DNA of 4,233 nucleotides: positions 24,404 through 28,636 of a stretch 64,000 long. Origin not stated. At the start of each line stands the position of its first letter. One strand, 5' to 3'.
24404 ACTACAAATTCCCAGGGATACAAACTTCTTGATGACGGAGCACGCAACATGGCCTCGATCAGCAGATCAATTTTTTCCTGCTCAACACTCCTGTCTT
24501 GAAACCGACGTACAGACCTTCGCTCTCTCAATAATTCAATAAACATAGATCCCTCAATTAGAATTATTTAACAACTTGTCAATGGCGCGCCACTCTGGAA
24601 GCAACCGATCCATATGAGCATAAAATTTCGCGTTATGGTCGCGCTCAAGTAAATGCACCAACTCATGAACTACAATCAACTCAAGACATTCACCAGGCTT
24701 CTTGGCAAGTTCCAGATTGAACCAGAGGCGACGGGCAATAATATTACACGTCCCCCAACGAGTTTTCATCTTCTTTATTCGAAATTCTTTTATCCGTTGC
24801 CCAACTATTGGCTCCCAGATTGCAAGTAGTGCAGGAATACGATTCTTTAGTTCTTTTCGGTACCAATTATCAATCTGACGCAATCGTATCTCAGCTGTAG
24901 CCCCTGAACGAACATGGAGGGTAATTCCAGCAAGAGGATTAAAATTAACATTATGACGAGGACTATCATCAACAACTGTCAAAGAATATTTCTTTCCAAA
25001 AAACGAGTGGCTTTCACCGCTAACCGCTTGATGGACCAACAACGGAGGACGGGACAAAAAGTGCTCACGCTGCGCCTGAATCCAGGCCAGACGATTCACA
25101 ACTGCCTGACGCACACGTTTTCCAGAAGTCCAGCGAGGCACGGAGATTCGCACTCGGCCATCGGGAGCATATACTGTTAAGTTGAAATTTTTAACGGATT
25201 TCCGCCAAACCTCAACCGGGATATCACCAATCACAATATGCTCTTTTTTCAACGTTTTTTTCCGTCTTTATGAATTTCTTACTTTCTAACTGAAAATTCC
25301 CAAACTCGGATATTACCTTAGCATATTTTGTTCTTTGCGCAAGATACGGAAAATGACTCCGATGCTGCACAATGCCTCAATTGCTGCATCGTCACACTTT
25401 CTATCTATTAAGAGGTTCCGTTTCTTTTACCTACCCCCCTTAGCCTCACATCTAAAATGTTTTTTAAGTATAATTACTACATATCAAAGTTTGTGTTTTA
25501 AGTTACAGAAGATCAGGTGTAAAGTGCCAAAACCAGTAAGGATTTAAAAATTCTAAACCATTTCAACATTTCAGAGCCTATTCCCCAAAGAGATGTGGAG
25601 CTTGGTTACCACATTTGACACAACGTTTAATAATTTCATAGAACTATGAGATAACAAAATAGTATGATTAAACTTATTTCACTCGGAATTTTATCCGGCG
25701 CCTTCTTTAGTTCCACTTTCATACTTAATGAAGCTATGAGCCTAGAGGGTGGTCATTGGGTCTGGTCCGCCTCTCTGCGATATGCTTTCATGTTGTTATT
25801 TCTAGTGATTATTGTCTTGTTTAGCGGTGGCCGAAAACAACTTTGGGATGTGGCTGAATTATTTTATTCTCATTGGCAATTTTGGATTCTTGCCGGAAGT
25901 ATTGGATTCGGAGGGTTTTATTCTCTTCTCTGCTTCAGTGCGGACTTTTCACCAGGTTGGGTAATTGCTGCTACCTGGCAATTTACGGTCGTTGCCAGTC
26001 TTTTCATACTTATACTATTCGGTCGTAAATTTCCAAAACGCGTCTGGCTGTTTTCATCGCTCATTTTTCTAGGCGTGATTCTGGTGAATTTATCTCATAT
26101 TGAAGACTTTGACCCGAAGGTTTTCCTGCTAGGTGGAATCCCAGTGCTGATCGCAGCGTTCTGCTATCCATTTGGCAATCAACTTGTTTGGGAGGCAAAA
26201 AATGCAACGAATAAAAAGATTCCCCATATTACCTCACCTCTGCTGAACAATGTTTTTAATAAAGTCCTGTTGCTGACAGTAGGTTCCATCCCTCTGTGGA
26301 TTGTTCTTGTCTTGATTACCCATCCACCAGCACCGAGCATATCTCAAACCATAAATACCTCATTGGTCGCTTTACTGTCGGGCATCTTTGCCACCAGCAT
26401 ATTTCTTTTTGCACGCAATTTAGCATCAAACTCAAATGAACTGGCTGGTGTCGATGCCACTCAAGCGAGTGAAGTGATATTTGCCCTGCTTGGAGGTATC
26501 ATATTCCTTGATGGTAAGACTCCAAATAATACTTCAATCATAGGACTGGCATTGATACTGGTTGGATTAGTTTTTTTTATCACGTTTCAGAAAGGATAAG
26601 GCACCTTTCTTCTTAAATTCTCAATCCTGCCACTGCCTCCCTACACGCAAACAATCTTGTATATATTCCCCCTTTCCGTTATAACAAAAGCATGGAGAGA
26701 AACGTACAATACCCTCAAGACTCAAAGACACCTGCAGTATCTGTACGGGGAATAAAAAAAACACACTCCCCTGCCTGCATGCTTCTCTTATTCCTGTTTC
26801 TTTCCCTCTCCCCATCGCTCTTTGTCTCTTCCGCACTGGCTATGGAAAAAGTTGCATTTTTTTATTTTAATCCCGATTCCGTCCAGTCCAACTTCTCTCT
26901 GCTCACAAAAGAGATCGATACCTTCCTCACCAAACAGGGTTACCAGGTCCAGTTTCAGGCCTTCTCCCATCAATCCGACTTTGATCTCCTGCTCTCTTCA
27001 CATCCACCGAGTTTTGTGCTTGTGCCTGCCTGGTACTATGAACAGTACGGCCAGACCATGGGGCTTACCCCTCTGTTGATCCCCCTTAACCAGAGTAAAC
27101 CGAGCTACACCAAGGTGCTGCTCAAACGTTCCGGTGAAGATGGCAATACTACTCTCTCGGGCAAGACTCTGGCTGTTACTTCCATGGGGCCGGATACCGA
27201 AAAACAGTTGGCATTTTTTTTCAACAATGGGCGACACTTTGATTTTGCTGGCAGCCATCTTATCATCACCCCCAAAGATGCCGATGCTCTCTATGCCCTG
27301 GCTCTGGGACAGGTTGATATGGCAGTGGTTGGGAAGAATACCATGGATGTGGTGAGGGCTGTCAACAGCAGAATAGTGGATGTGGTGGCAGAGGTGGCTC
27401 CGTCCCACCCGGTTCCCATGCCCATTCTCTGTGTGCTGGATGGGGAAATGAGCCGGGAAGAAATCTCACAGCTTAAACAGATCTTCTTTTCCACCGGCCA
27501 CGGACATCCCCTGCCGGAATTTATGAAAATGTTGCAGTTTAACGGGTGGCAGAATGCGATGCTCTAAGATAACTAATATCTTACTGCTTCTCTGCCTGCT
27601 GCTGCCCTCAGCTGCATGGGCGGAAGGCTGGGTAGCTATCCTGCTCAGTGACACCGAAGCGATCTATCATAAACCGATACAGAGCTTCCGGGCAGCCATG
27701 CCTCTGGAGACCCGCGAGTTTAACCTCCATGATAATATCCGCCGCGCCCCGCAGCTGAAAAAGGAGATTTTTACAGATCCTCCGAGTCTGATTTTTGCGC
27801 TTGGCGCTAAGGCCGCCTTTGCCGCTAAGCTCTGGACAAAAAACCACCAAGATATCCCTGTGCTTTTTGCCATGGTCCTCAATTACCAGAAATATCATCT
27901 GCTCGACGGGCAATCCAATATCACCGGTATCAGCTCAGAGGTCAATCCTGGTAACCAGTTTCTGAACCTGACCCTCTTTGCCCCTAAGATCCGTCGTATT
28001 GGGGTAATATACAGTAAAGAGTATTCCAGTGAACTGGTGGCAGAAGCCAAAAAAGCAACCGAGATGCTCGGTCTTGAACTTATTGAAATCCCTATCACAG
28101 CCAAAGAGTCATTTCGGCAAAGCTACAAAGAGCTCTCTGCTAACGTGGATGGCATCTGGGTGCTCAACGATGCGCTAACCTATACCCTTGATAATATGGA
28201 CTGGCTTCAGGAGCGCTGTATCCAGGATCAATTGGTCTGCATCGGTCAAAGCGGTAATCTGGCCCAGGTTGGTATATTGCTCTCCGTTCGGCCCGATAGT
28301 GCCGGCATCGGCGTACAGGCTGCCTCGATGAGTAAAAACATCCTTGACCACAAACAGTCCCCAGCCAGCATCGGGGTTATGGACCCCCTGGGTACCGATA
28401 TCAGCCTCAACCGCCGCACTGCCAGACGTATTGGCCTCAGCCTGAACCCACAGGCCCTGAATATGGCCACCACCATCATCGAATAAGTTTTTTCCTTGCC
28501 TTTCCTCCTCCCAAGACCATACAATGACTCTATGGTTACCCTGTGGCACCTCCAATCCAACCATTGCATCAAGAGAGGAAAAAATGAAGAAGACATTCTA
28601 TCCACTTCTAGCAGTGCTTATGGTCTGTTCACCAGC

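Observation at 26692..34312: Candidate envelope-spanning sensing system: two orphan binding proteins, a TonB-dependent receptor and a two-kinase phosphorelay in one operon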

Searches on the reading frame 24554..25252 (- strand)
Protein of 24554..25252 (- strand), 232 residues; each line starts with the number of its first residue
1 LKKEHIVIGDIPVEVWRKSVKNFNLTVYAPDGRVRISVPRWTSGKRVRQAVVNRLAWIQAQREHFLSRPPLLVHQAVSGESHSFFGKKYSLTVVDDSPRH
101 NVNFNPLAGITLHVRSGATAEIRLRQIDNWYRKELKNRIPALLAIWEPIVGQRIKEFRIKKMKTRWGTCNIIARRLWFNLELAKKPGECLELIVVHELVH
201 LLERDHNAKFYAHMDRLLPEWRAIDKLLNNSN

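Call 77: search_protein_families(library=pfam, proteins=[window:24554-25252:-], max_evalue=0.0001)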
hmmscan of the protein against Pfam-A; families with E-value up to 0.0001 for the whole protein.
window:24554-25252:- (232 aa): 2 families
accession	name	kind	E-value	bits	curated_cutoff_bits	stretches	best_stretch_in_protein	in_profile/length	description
PF01863.23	YgjP-like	-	7.3e-53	180.1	26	1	25-230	5-206/207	YgjP-like, metallopeptidase domain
PF08325.16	WLM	-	7.8e-05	23.3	26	0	193-225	86-118/190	WLM domain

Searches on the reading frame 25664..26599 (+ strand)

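Call 3: search_protein_families(library=pfam, proteins=[window:25664-26599:+], max_evalue=0.01)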
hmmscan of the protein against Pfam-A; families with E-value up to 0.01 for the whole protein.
window:25664-26599:+ (311 aa): 2 families
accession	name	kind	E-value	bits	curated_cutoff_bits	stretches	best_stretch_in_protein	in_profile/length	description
PF13536.12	EmrE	-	8.1e-92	307.9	25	1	39-304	1-262/263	Putative multidrug resistance efflux transporter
PF00892.27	EamA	-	9e-08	32.9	28.2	2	5-142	4-134/135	EamA-like transporter family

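Call 4: search_protein_families(library=ncbifam, proteins=[window:25664-26599:+], max_evalue=0.01)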
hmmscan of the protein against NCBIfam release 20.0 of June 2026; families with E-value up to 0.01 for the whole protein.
window:25664-26599:+ (311 aa): 1 family
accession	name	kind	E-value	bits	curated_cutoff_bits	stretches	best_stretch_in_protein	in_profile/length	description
TIGR03340.1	phn_DUF6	hypoth_equivalog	3.6e-09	36.7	288.15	1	115-304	107-280/281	phosphonate utilization associated putative membrane protein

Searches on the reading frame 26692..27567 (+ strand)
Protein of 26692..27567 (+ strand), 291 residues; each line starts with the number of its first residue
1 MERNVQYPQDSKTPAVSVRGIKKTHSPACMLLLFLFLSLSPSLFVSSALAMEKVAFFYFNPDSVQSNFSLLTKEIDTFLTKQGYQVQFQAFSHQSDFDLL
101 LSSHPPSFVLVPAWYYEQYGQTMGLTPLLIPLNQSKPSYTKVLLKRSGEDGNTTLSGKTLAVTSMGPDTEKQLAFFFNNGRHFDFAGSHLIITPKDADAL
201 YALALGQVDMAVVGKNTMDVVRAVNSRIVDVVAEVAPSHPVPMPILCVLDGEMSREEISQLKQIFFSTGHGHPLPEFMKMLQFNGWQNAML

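Call 3: search_protein_families(library=pfam, proteins=[window:26692-27567:+], max_evalue=0.01)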
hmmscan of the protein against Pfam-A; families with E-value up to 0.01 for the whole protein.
window:26692-27567:+ (291 aa): 1 family
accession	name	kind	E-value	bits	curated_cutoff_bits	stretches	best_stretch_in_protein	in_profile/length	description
PF12974.12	Phosphonate-bd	-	4.6e-07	29.9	27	1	60-287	8-235/242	ABC transporter, phosphonate, periplasmic substrate-binding protein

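Call 4: search_protein_families(library=ncbifam, proteins=[window:26692-27567:+], max_evalue=0.01)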
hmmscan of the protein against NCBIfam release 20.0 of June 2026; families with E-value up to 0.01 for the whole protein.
window:26692-27567:+ (291 aa): 0 families

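Call 27: search_solved_structures(query=window:26692-27564:+, max_evalue=1)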
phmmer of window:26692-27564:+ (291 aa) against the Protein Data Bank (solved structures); distinct sequences matched with E-value up to 1: 1.
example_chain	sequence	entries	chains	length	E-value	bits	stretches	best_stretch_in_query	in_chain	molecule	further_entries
4k9d_A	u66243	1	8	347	0.75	12.5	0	81-127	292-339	Glyceraldehyde-3-phosphate dehydrogenase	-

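Call 38: find_homologous_proteins(query=window:26692-27564:+, max_evalue=0.001)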
Query window:26692-27564:+ (291 aa): 59 proteins with E <= 0.001 among 1522 candidates.
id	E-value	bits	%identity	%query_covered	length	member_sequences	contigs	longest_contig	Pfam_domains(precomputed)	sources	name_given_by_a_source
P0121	2.7e-170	583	100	90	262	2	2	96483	PF12974.13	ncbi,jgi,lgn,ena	-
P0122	5.1e-145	500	83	94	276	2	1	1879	PF12974.13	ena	-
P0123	1.2e-141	489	89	84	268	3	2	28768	PF12974.13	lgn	-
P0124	3.0e-124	432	80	84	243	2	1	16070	PF12974.13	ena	-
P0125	6.9e-112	392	70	90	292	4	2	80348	PF12974.13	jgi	jgi:ABC-type amino acid transport substrate-binding protein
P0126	5.5e-106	372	65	84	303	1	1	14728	PF12974.13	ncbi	-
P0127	1.8e-86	308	55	84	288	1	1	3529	PF12974.13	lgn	-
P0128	1.1e-85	306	51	96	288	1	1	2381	PF12974.13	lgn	-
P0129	6.8e-85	303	52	96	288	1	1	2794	PF12974.13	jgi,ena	-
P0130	3.9e-83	297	51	95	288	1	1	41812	PF12974.13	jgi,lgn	jgi:hypothetical protein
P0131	4.1e-83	297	55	86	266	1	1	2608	PF12974.13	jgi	jgi:hypothetical protein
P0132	9.0e-83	296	51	100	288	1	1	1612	PF12974.13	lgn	-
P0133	3.2e-82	294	54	89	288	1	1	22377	PF12974.13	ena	-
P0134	9.5e-82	293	51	95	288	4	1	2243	PF12974.13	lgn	-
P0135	3.3e-81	291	53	86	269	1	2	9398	PF12974.13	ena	-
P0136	2.4e-78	282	52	89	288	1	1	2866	PF12974.13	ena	-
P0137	4.9e-77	277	54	86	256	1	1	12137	PF12974.13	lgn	-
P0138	1.0e-76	276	50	83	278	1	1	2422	PF12974.13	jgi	jgi:hypothetical protein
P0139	6.6e-76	274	52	83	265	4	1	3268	PF12974.13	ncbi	-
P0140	7.4e-76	273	50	89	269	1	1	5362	PF12974.13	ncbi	-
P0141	5.9e-75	270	50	86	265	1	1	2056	PF12974.13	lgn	-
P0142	1.0e-74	270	47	95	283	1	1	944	PF12974.13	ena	-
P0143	1.2e-74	269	49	92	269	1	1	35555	PF09084.17,PF12974.13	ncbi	-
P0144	8.8e-74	267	47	92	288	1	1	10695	PF12974.13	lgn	-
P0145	1.3e-73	266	48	90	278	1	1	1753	PF09084.17,PF12974.13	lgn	-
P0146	7.5e-73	263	50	90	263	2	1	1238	PF12974.13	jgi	-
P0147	2.9e-72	262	46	96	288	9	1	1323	PF12974.13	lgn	-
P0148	9.0e-72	260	48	83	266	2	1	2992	PF12974.13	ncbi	-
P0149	1.1e-71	260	47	87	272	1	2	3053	PF12974.13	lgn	-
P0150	1.2e-71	259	44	98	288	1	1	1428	PF12974.13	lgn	-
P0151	1.4e-71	259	46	89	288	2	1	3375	PF12974.13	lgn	-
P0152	1.5e-71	259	50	90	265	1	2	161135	PF12974.13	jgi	jgi:ABC transporter, phosphonate, periplasmic substrate-binding protein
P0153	1.6e-71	259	45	90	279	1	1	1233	PF09084.17,PF12974.13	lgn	-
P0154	2.2e-71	259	45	93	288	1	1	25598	PF12974.13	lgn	-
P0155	2.7e-71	258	45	89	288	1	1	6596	PF12974.13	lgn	-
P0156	2.9e-71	258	49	85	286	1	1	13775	PF12974.13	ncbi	ncbi:MAG: hypothetical protein Kow0089_23870 [Desulfobulbaceae bacterium]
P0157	4.1e-71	258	48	84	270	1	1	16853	PF12974.13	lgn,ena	-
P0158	5.5e-71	257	46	89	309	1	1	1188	PF12974.13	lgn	-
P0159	8.4e-71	257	49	88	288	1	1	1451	PF12974.13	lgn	-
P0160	1.0e-70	256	46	89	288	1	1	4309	PF12974.13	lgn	-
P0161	2.9e-70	255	47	88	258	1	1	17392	PF12974.13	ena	-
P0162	8.7e-70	253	44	92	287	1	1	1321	PF09084.17,PF12974.13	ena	-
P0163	1.7e-69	253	48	83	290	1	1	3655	PF12974.13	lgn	-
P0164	2.7e-69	252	47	87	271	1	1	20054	PF12974.13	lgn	-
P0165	5.9e-69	251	45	97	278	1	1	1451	PF09084.17,PF12974.13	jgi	jgi:hypothetical protein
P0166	7.2e-69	250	50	83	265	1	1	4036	PF12974.13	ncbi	-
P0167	4.4e-68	248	44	94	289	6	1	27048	PF12974.13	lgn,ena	-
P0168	6.7e-67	244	48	82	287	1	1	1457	PF09084.17,PF12974.13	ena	-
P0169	1.4e-66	243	47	89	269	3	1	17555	PF12974.13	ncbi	-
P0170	2.1e-64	236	43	89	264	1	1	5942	PF12974.13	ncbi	-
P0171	2.4e-63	232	46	89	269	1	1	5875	PF12974.13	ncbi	-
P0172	5.5e-63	231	45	93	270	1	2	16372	PF12974.13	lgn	-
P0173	1.1e-62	230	45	89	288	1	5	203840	PF12974.13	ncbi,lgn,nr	ncbi:MAG: phosphate/phosphite/phosphonate ABC transporter substrate-binding protein [Desulfobulbacea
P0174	2.8e-51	193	39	87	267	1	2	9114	PF12974.13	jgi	jgi:hypothetical protein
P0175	4.3e-51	192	39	89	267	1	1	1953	PF12974.13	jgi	jgi:hypothetical protein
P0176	6.1e-51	192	41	80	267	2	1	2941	PF12974.13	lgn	-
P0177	1.4e-50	190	39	92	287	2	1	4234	PF12974.13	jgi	jgi:hypothetical protein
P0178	6.5e-50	188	40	80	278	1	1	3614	PF12974.13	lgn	-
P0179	1.7e-47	180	38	87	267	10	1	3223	PF12974.13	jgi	-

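Call 46: predict_structure(alignment_id=A2)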
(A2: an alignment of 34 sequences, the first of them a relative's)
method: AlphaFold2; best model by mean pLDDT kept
length: 262 residues; sequences in the alignment: 34
mean_pLDDT: 89.6   pTM: 0.83
mean pLDDT of the five models: 89.6, 89.5, 89.0, 88.1, 79.9
residues with pLDDT >= 90: 204; 70-90: 30; 50-70: 25; < 50: 3
segments of 3 or more residues with pLDDT < 50: 17-19
pLDDT, mean of each block of 10 residues (from residue 1): 63 52 85 81 94 92 93 96 96 96 94 94 82 94 93 91 94 97 95 93 96 96 92 92 89 93 66
secondary structure, 60 per line:
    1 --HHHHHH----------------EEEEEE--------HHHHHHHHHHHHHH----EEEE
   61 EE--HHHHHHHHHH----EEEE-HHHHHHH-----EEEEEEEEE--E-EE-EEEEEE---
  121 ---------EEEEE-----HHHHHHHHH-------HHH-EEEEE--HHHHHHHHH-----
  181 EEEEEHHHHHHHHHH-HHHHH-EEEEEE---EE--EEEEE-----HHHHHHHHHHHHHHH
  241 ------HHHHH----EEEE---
elements in order: H3-8 E25-30 H39-52 E57-62 H65-74 E79-82 H84-90 E96-104 E112-117 E130-134 H140-148 E160-164 H167-175 E181-185 H186-195 H197-201 E203-208 E216-220 H226-240 H247-251 E256-259

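Call 49: fold_search(model_id=the predicted structure, library=pdb)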
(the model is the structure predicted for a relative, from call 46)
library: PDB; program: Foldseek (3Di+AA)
matches with E <= 10: 1810; with E <= 0.001: 1137
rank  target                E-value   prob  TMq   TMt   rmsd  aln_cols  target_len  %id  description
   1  6x8w                  3.0e-17  1.00  0.72  0.73   4.0       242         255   16  Structure of ArrX Y138A mutant protein bound to sulfate from Chrysiogenes arsenatis (released 2021-02-17)
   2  7l22                  5.3e-17  1.00  0.71  0.73   4.0       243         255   16  Structure of chloride soak form of ArrX from Chrysiogenes arsenatis (released 2021-02-17)
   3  6xl2                  1.1e-16  1.00  0.71  0.73   4.0       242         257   16  Structure of the arsenate-bound form of ArrX from Chrysiogenes arsenatis (released 2021-02-17)
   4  6esk                  3.0e-16  1.00  0.73  0.72   3.8       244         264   17  Structure of the apo form of AioX from Rhizobium sp. str. NT-26 (released 2018-10-17)
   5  6esv                  4.9e-16  1.00  0.72  0.73   3.7       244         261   17  Structure of the phosphate-bound form of AioX from Rhizobium sp. str. NT-26 (released 2018-10-17)
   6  5jvb_A                7.2e-16  1.00  0.71  0.73   4.3       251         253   14  1.95A resolution structure of PtxB from Trichodesmium erythraeum IMS101 in complex with phosphite (released 2017-11-29)
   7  6x9g                  8.2e-16  1.00  0.71  0.72   4.1       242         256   16  Structure of the malonate-bound form of ArrX from Chrysiogenes arsenatis (released 2021-02-17)
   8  7t1m                  8.8e-16  1.00  0.69  0.70   4.3       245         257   15  Crystal structure of a bacterial sterol transporter (released 2022-12-14)
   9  8ed5                  1.0e-15  1.00  0.71  0.72   3.5       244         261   18  Crystal structure of loop deletion AioX mutant from Pseudorhizobium sp. str. NT-26 (released 2023-11-08)
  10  6eu7_A                1.5e-15  1.00  0.71  0.71   4.0       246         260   16  Structure of the arsenite-bound form of AioX from Rhizobium sp. str. NT-26 (released 2018-10-17)
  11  6xab                  1.5e-15  1.00  0.70  0.72   3.9       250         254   17  Structure of the acetate-bound form of ArrX from Chrysiogenes arsenatis (released 2021-02-17)
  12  6eu7_B                1.8e-15  1.00  0.71  0.71   3.8       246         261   17  Structure of the arsenite-bound form of AioX from Rhizobium sp. str. NT-26 (released 2018-10-17)
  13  3n5l_B                1.9e-15  1.00  0.72  0.64   3.8       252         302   13  Crystal structure of a binding protein component of ABC phosphonate transporter (PA3383) from Pseudomonas aeruginosa a (released 2010-06-02)
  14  5lq1_A                1.9e-15  1.00  0.71  0.71   4.3       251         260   14  1.41 A resolution structure of PtxB from Trichodesmium erythraeum IMS101 in complex with methylphosphonate (released 2017-12-06)
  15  5jvb_B                3.0e-15  1.00  0.70  0.72   4.4       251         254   14  1.95A resolution structure of PtxB from Trichodesmium erythraeum IMS101 in complex with phosphite (released 2017-11-29)
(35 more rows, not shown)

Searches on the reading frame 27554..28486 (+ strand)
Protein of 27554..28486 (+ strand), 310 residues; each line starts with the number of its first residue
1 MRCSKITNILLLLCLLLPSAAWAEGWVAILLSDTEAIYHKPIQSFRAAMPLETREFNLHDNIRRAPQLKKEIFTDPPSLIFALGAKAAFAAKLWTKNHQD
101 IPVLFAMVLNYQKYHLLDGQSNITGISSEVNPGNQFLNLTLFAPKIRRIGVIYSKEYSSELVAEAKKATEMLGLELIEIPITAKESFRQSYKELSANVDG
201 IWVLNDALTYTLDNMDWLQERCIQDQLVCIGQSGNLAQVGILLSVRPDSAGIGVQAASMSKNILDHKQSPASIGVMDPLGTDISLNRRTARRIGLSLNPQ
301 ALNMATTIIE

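Call 3: search_protein_families(library=pfam, proteins=[window:27554-28486:+], max_evalue=0.01)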
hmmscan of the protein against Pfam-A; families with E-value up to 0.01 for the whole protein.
window:27554-28486:+ (310 aa): 1 family
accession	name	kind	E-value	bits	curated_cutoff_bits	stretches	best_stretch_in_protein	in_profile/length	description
PF04392.18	ABC_sub_bind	-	9.5e-22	78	25.9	1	58-307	42-291/293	ABC transporter substrate binding protein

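Call 4: search_protein_families(library=ncbifam, proteins=[window:27554-28486:+], max_evalue=0.01)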
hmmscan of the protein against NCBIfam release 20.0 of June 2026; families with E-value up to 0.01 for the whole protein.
window:27554-28486:+ (310 aa): 1 family
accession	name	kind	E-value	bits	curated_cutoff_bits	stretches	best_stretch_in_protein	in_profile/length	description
NF041285.1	ABC_SBP_TrpX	equivalog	1.3e-17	63.9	390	1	90-304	102-320/322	tryptophan ABC transporter substrate-binding protein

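Call 28: search_solved_structures(query=window:27554-28483:+, max_evalue=0.01)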
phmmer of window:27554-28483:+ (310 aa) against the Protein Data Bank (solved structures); distinct sequences matched with E-value up to 0.01: 7.
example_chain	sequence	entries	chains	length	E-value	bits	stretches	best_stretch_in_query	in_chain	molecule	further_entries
3lkv_A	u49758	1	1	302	4.7e-10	42.4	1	61-306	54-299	uncharacterized CONSERVED DOMAIN PROTEIN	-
6hni_A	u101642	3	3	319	6.8e-10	41.8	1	61-296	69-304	ABC-type transport system, sugar-family extracellular solute-binding protein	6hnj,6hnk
3lft_A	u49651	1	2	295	2.7e-08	36.6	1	67-305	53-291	uncharacterized protein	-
6k1w_A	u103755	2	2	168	0.005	19.3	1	126-253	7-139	ABC-type uncharacterized transport system periplasmic component-like protein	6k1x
8wxm_A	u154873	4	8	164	0.008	18.6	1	128-253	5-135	ABC-type uncharacterized transport system periplasmic component-like protein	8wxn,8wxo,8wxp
8wgk_A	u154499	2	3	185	0.0085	18.5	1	127-252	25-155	ABC-type uncharacterized transport system periplasmic component-like protein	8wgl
5z6v_A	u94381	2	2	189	0.0089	18.5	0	127-252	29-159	ABC-type uncharacterized transport system periplasmic component-like protein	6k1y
